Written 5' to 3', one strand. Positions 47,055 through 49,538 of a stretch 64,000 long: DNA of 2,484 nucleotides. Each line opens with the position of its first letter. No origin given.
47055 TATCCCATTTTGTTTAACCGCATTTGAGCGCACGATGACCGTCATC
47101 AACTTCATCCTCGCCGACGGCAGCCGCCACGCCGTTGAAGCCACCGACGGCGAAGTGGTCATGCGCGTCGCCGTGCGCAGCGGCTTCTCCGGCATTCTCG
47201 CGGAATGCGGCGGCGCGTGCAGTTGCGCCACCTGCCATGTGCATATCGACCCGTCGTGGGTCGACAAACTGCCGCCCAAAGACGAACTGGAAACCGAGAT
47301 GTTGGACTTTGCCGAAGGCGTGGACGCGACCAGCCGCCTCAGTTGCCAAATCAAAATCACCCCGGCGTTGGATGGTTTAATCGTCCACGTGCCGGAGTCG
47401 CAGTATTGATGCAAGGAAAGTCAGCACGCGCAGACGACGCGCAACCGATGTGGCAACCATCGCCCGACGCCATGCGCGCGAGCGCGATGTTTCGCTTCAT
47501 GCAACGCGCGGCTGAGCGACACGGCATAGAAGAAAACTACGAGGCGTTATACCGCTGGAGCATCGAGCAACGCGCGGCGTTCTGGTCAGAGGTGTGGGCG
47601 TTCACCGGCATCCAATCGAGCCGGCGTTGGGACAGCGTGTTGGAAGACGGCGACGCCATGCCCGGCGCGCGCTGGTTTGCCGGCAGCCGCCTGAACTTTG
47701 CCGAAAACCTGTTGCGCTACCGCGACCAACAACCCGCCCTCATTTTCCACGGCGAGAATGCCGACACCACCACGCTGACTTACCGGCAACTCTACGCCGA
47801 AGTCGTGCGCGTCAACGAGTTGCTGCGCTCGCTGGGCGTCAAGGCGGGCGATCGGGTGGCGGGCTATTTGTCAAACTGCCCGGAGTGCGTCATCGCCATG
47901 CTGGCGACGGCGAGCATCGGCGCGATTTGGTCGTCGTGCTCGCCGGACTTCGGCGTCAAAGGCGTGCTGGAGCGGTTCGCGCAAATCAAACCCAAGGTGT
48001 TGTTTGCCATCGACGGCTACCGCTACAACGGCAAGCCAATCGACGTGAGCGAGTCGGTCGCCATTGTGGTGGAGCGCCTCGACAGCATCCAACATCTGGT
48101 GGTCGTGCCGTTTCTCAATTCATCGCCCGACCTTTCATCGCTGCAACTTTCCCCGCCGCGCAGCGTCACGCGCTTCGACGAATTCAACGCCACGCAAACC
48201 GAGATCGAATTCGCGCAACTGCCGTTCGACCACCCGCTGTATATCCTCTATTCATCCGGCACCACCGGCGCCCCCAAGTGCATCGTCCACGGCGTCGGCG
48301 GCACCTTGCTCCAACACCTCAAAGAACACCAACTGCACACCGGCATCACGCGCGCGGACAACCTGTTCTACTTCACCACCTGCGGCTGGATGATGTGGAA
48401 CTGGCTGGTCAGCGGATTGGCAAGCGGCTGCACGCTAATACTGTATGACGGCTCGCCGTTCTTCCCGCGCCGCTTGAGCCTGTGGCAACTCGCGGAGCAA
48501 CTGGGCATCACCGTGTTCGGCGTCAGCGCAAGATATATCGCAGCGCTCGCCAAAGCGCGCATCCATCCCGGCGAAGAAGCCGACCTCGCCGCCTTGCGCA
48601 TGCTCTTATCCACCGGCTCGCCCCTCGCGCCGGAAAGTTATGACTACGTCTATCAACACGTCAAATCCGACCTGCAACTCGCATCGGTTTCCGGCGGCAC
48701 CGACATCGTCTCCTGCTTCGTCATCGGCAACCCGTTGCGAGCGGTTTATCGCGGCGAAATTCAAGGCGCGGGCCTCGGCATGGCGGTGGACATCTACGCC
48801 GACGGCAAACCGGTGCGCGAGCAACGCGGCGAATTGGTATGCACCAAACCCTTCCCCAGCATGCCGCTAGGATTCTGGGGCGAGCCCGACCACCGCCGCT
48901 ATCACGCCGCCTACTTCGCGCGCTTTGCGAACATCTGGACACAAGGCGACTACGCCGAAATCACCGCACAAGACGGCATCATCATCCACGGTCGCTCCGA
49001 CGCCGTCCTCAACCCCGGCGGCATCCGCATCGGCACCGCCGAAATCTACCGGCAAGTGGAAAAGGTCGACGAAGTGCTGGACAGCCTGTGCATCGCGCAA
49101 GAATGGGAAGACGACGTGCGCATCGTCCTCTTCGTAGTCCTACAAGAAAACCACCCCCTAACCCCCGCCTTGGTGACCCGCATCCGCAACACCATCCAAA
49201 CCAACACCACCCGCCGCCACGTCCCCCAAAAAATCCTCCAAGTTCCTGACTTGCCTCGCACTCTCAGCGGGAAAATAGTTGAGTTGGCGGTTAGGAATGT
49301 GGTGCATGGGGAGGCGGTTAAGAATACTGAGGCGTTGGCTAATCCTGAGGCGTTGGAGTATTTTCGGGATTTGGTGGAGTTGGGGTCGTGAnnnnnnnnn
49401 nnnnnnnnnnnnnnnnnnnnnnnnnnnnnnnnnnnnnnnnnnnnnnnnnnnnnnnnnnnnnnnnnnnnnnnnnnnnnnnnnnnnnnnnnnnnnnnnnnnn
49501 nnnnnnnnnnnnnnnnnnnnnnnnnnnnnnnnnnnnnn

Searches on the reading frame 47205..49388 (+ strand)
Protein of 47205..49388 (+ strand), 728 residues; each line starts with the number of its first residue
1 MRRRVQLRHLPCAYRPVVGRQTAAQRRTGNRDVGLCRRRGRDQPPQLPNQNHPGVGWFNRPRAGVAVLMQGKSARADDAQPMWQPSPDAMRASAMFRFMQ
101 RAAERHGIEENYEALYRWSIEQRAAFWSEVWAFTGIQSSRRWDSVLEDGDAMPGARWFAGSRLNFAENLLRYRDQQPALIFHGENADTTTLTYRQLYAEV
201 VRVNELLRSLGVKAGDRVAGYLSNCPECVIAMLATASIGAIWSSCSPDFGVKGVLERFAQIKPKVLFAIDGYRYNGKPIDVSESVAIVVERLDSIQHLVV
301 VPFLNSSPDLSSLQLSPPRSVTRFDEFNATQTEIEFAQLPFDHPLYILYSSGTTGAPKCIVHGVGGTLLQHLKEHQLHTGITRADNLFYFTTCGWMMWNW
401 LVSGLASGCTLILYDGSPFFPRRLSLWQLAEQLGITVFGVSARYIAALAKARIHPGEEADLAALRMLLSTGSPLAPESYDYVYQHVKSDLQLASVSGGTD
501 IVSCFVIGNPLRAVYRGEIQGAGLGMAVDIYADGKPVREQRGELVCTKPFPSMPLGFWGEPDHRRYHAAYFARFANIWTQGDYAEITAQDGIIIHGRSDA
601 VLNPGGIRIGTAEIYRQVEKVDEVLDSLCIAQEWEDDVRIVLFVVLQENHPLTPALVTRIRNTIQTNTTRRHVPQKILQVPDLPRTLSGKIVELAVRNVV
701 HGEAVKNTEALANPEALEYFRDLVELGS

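Call 48: search_protein_families(library=pfam, proteins=[window:47205-49388:+], max_evalue=0.001)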
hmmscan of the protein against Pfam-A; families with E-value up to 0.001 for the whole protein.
window:47205-49388:+ (728 aa): 2 families
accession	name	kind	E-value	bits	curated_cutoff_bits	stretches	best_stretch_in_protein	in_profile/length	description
PF00501.34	AMP-binding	-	2.3e-45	155.5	29.9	1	171-549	7-377/384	AMP-binding enzyme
PF16177.11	ACAS_N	-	1.3e-13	51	27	1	112-168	1-54/55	Acetyl-coenzyme A synthetase N-terminus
